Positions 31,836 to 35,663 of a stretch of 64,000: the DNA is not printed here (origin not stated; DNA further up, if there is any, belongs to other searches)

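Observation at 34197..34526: OmpA-like peptidoglycan-binding domain embedded inside the SecD periplasmic domain of a fused SecDF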

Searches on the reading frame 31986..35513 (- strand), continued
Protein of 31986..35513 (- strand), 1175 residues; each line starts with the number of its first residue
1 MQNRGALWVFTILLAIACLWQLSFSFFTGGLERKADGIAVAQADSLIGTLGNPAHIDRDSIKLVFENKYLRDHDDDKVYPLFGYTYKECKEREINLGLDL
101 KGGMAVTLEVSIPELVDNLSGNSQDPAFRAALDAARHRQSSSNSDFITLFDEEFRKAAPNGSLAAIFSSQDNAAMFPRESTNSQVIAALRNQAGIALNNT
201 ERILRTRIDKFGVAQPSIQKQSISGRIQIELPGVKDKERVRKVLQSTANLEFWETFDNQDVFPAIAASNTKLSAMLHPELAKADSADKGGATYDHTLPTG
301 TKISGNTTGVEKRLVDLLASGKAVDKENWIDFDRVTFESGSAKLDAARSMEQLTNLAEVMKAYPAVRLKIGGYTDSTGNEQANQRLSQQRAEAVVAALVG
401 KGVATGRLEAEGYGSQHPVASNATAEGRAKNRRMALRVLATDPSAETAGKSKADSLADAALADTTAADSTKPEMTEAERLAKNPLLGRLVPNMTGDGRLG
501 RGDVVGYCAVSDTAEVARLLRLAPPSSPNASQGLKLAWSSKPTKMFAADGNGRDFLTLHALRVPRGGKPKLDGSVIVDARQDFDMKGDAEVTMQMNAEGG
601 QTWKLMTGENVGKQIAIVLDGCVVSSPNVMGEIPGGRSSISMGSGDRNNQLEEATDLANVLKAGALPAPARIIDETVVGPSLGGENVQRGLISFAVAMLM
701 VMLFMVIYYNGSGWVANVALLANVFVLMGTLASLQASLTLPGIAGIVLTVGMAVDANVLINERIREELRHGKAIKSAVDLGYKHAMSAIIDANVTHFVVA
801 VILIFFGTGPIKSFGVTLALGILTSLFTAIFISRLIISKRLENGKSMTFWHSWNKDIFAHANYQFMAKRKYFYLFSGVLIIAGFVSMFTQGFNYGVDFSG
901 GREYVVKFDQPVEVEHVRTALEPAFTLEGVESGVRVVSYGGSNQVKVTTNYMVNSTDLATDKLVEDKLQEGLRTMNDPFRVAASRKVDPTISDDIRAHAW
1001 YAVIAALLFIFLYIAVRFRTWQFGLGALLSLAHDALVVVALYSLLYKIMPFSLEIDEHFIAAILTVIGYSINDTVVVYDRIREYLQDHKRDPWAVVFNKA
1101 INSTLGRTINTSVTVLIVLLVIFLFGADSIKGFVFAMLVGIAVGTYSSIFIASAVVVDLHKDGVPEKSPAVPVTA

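Call 43: find_encoding_contigs(protein=P0102, flank=8000, max_places=1)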
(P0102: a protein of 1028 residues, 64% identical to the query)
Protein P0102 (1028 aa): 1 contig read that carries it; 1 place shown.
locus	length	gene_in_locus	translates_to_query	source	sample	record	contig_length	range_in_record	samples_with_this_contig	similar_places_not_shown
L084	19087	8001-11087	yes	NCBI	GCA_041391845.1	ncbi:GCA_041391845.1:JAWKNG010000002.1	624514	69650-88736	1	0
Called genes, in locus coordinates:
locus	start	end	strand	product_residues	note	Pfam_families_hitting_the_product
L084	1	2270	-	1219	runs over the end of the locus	PF00801:PKD, PF18911:PKD_4, PF22352:K319L-like_PKD (faint), PF01483:P_proprotein (faint), PF13585:CHU_C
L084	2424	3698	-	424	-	PF18911:PKD_4, PF00801:PKD (weak), PF18911:PKD_4, PF00801:PKD, PF13585:CHU_C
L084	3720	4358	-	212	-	PF07638:Sigma70_ECF (weak), PF04542:Sigma70_r2, PF08281:Sigma70_r4_2, PF04545:Sigma70_r4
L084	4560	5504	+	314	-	PF00056:Ldh_1_N, PF02866:Ldh_1_C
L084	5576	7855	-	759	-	PF01839:FG-GAP (faint), PF13517:FG-GAP_3, PF18962:Por_Secre_tail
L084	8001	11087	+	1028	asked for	PF21760:SecD_1st, PF22599:SecDF_P1_head, PF02355:SecD_SecF_C, PF00873:ACR_tran (faint), PF07549:Sec_GG, PF02355:SecD_SecF_C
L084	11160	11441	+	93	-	PF02416:TatA_B_E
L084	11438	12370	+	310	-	PF01699:Na_Ca_ex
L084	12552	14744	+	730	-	PF12437:GSIII_N, PF00120:Gln-synt_C, PF18318:Gln-synt_C-ter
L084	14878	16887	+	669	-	PF07719:TPR_2 (faint), PF13432:TPR_16 (faint), PF07676:PD40 (faint), PF13620:CarboxypepD_reg (weak), PF13715:CarbopepD_reg_2 (weak), PF00691:OmpA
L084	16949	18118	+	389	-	PF00586:AIRS, PF02769:AIRS_C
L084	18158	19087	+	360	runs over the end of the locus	PF03462:PCRF, PF00472:RF-1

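Call 52: predict_structure(alignment_id=A3)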
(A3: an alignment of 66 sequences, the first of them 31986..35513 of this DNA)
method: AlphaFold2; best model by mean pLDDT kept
length: 1175 residues; sequences in the alignment: 66
mean_pLDDT: 77.6   pTM: 0.50
mean pLDDT of the five models: 77.6, 73.8, 72.9, 70.6, 70.3
residues with pLDDT >= 90: 143; 70-90: 775; 50-70: 197; < 50: 60
segments of 3 or more residues with pLDDT < 50: 1-4, 286-290, 447-473, 677-683, 896-898, 1165-1172
pLDDT, mean of each block of 10 residues (from residue 1): 50 64 76 83 75 59 76 84 84 60 63 81 86 86 83 90 84 80 88 75 68 63 68 61 61 91 91 83 53 82 88 90 81 89 89 95 93 81 90 95 94 81 81 88 54 39 31 62 88 84 91 89 88 91 81 89 85 81 83 85 89 88 88 84 80 79 61 52 57 76 79 78 76 58 72 80 81 82 82 83 79 80 80 83 79 71 81 88 80 52 84 84 78 72 80 71 85 87 68 63 81 85 87 85 72 60 76 80 80 81 77 78 75 80 85 84 51 49
secondary structure, 60 per line:
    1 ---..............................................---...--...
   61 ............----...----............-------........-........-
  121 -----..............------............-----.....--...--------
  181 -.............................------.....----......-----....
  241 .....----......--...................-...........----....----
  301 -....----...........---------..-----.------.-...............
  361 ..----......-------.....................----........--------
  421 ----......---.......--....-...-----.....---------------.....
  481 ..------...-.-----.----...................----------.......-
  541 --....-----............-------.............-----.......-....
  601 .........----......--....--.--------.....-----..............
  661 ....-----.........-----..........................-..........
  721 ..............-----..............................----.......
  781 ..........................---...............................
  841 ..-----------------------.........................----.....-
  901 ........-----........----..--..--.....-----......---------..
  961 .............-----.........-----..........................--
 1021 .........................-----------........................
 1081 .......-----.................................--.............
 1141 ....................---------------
elements in order (helices of 4 or more, strands of 3 or more residues): H4-49 H58-72 E77-79 H86-95 E103-110 H112-119 H126-139 H146-157 H163-167 H182-210 E217-221 E226-231 H237-245 E250-255 H258-276 H278-288 E293-296 E302-305 H310-320 H346-362 E367-372 H380-400 E408-412 H425-430 E434-440 H443-446 H456-460 H476-482 E489-491 E504-509 H510-522 E533-539 E543-546 E552-563 E576-583 E589-595 H597-609 E614-619 E622-625 E637-641 H647-664 E670-678 H684-709 H711-734 H740-769 H774-806 H810-842 H866-890 H895-899 E901-908 H914-921 E934-938 E944-949 H959-973 E979-987 H993-1018 H1021-1045 H1057-1087 H1093-1125 H1128-1160

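Call 56: fold_search(model_id=the predicted structure, library=pdb)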
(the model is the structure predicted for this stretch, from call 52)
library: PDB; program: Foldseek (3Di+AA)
matches with E <= 10: 909; with E <= 0.001: 389
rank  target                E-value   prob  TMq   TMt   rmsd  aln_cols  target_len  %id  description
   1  5yhf                  1.1e-34  1.00  0.40  0.60  14.3      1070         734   24  Crystal structure of SecDF in Super-membrane-facing form (released 2018-02-14)
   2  5xap                  6.5e-33  1.00  0.36  0.56  12.5       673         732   30  Crystal structure of SecDF in I form (C2 space group) (released 2017-05-17)
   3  5xan_B                3.3e-32  1.00  0.36  0.56  12.3       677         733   30  Crystal structure of SecDF in I form (P212121 space group) (released 2017-05-17)
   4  5xan_A                3.4e-32  1.00  0.36  0.55  12.9       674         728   30  Crystal structure of SecDF in I form (P212121 space group) (released 2017-05-17)
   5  3aqp_A                1.2e-31  1.00  0.39  0.61   7.2       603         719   36  Crystal structure of SecDF, a translocon-associated membrane protein, from Thermus thrmophilus (released 2011-05-18)
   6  5xam_A                3.3e-26  1.00  0.35  0.55  12.9       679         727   30  Crystal structure of SecDF in I form at 4 A resolution (released 2017-05-17)
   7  5xam_B                9.5e-24  1.00  0.35  0.58  12.5       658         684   30  Crystal structure of SecDF in I form at 4 A resolution (released 2017-05-17)
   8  5mg3_F                1.7e-12  1.00  0.19  0.64   7.6       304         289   33  EM fitted model of bacterial holo-translocon (released 2016-12-28)
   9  3noc_A                9.5e-12  1.00  0.29  0.33  24.1      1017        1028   12  Designed ankyrin repeat protein (DARPin) binders to AcrB: Plasticity of the Interface (released 2011-05-18)
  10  9hci_A                1.6e-11  1.00  0.31  0.34  29.9      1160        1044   11  structure of the double Cys-substituted cross-linked AcrB variant S562C_T837C (released 2025-11-19)
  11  9mx0_A                2.0e-11  1.00  0.30  0.46  15.4       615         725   12  Cluster of bipartite complex of MmpL5-AcpM from Mycolicibacterium smegmatis (released 2025-07-30)
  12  6zog_A                3.0e-11  1.00  0.30  0.33  24.8      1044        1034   12  Minocycline binding to the deep binding pocket of AcrB-I38F_I671T (released 2021-05-19)
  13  4zln                  3.0e-11  1.00  0.29  0.33  24.8      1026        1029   11  Crystal structure of transporter AcrB deletion mutant (released 2016-09-14)
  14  6zo6_A                3.4e-11  1.00  0.30  0.33  18.6       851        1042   13  Minocycline binding to the deep binding pocket of AcrB-G619P (released 2021-05-19)
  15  4mt1                  3.4e-11  1.00  0.29  0.33  24.7      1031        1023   11  Crystal Structure of the Neisseria gonorrhoeae MtrD Inner Membrane Multidrug Efflux Pump (released 2014-08-06)
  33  6q4n_B                6.7e-11  1.00  0.30  0.34  31.7      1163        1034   11  Fusidic acid bound AcrB_V340A (released 2019-11-13)
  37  6q4p_A                7.6e-11  1.00  0.30  0.34  23.7      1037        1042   12  Fusidic acid bound AcrB_N298A (released 2019-11-13)
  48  3noc_C                1.1e-10  1.00  0.29  0.32  24.6      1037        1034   10  Designed ankyrin repeat protein (DARPin) binders to AcrB: Plasticity of the Interface (released 2011-05-18)
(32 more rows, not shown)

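Call 58: find_encoding_contigs(protein=P0001, flank=1000, max_places=3)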
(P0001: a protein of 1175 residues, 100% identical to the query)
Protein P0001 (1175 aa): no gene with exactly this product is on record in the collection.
